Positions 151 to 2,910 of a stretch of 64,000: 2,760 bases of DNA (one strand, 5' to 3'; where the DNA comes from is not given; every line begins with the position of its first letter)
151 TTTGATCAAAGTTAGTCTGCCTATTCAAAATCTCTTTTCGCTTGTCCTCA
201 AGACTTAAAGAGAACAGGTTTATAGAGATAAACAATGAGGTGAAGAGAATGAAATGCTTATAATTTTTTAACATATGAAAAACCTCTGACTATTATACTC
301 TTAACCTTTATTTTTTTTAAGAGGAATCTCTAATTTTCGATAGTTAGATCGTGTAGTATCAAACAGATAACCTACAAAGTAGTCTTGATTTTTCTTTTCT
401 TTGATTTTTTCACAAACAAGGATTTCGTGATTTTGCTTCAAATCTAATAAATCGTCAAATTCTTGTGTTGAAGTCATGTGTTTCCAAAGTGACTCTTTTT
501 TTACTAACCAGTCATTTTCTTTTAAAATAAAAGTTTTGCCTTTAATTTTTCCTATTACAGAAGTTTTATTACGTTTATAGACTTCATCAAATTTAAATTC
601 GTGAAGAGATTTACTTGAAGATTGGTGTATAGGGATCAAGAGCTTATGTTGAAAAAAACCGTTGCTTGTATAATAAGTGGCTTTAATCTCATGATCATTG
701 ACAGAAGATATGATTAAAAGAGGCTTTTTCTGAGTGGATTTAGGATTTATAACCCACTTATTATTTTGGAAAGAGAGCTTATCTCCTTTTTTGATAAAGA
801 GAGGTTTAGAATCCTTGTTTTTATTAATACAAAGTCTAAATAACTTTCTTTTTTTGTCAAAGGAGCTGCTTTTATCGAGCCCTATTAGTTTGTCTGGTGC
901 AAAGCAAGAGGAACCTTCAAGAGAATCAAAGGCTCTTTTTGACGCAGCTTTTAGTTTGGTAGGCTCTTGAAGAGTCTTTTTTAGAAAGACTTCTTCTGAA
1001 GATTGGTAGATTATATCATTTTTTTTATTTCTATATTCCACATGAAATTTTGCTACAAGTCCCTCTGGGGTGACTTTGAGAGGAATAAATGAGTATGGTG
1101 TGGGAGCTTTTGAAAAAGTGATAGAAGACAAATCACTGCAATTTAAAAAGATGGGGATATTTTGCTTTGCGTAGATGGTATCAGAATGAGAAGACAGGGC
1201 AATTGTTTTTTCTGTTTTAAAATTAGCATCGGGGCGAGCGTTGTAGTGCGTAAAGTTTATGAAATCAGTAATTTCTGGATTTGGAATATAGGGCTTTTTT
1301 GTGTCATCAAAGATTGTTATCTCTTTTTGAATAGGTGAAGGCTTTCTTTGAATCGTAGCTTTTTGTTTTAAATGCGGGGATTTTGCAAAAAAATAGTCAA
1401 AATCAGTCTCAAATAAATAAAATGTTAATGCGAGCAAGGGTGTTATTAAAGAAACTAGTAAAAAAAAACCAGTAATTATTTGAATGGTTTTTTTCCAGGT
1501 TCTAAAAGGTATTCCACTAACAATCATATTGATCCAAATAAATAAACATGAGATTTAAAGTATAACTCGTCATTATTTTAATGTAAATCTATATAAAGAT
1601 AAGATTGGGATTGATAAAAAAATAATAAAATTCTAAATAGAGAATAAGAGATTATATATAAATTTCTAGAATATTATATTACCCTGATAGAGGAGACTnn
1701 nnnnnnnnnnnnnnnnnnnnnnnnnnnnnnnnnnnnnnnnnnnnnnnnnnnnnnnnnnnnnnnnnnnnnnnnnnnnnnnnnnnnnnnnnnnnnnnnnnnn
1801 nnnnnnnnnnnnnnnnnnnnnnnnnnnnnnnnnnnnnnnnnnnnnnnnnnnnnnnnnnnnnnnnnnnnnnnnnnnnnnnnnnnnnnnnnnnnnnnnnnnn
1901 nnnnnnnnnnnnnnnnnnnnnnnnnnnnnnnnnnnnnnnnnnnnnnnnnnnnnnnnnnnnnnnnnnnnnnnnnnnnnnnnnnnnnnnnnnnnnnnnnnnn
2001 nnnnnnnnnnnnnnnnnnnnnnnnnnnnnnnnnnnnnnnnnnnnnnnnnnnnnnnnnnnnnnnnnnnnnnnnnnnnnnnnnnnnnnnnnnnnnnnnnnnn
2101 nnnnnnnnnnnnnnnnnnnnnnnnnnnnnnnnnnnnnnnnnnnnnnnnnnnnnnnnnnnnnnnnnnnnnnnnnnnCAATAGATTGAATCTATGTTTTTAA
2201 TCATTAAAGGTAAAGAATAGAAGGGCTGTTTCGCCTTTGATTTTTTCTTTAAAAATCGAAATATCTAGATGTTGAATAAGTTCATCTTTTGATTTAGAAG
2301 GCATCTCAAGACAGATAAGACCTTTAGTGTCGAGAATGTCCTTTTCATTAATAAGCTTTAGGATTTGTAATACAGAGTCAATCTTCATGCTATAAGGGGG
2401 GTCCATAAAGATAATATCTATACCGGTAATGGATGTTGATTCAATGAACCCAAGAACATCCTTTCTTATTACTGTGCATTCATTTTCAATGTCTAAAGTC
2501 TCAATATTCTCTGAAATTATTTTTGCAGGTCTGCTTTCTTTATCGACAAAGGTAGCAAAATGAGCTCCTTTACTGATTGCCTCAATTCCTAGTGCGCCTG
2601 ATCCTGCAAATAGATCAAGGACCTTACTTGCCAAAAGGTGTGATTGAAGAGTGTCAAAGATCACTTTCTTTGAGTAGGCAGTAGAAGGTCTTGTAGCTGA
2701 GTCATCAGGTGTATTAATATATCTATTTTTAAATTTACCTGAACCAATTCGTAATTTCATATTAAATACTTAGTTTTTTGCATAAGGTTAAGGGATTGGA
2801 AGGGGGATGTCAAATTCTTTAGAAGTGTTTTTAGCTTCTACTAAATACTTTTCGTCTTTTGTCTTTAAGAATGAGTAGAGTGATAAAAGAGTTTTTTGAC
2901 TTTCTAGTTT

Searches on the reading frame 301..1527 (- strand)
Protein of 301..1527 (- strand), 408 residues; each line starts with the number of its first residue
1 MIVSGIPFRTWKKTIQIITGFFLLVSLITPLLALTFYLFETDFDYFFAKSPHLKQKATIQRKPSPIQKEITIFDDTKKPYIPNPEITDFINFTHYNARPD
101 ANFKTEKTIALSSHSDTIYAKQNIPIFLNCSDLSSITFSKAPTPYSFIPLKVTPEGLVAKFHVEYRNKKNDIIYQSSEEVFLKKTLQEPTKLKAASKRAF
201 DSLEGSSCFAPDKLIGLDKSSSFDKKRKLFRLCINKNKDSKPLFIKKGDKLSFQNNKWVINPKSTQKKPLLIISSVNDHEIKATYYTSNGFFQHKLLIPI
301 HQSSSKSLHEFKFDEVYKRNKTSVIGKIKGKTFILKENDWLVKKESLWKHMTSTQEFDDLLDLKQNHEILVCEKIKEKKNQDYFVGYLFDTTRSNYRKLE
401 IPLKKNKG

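Call 82: search_protein_families(library=pfam, proteins=[window:301-1527:-], max_evalue=0.00001)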
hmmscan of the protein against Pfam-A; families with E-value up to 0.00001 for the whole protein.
window:301-1527:- (408 aa): 0 families

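Call 96: find_encoding_contigs(protein=window:301-1527:-, flank=10000, max_places=2)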
Protein window:301-1527:- (408 aa): 5 contigs read that carry it; 2 places shown.
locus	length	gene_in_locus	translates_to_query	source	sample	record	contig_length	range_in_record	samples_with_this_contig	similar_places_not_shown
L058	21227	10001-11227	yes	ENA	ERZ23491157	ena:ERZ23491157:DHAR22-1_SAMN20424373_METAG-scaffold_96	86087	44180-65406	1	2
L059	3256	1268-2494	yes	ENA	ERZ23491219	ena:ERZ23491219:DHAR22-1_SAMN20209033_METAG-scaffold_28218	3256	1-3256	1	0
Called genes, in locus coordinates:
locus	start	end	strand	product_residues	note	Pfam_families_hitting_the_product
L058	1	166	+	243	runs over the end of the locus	PF00072:Response_reg, PF00486:Trans_reg_C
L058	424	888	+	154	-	-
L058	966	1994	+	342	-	-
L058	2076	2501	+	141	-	-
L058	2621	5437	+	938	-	PF12895:ANAPC3 (faint), PF13174:TPR_6 (faint), PF13432:TPR_16 (faint)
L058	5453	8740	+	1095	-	-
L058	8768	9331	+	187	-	PF03602:Cons_hypoth95, PF05175:MTS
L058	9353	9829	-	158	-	-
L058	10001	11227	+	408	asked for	-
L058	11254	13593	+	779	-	PF03958:Secretin_N (faint), PF00263:Secretin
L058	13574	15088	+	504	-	PF05157:MshEN, PF00437:T2SSE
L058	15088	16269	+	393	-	PF00482:T2SSF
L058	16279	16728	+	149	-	-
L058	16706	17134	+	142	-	-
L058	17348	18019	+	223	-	-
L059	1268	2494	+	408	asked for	-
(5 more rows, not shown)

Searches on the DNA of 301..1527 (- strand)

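Call 98: search_with_rna_model(model_id=R1, sources=[L058, L059, L060, L061], max_evalue=0.1)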
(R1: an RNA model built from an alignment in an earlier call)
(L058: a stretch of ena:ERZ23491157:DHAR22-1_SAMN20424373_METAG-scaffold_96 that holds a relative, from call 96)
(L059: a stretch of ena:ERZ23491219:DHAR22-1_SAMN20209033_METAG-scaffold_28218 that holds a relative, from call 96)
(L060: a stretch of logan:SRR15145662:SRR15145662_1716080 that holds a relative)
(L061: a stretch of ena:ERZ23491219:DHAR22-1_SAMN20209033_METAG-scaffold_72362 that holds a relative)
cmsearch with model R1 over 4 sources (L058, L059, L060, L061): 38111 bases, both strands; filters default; matches with E-value up to 0.1: 1.
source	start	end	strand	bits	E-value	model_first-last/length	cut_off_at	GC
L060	1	41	+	25.1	0.001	46-87/87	5'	0.51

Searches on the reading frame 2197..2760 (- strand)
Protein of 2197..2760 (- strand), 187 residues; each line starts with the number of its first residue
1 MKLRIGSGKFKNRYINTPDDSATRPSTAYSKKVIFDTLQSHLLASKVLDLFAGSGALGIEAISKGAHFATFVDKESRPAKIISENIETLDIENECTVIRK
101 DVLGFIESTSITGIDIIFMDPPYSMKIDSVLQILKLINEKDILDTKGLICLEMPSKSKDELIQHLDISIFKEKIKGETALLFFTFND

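Call 82: search_protein_families(library=pfam, proteins=[window:2197-2760:-], max_evalue=0.00001)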
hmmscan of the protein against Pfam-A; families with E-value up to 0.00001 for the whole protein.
window:2197-2760:- (187 aa): 2 families
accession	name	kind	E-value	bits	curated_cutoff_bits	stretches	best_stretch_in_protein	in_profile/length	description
PF03602.21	Cons_hypoth95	-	5.4e-43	147.2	24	1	3-183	1-181/182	Conserved hypothetical protein 95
PF05175.20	MTS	-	3.2e-08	33.9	23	1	32-147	21-134/170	Methyltransferase small domain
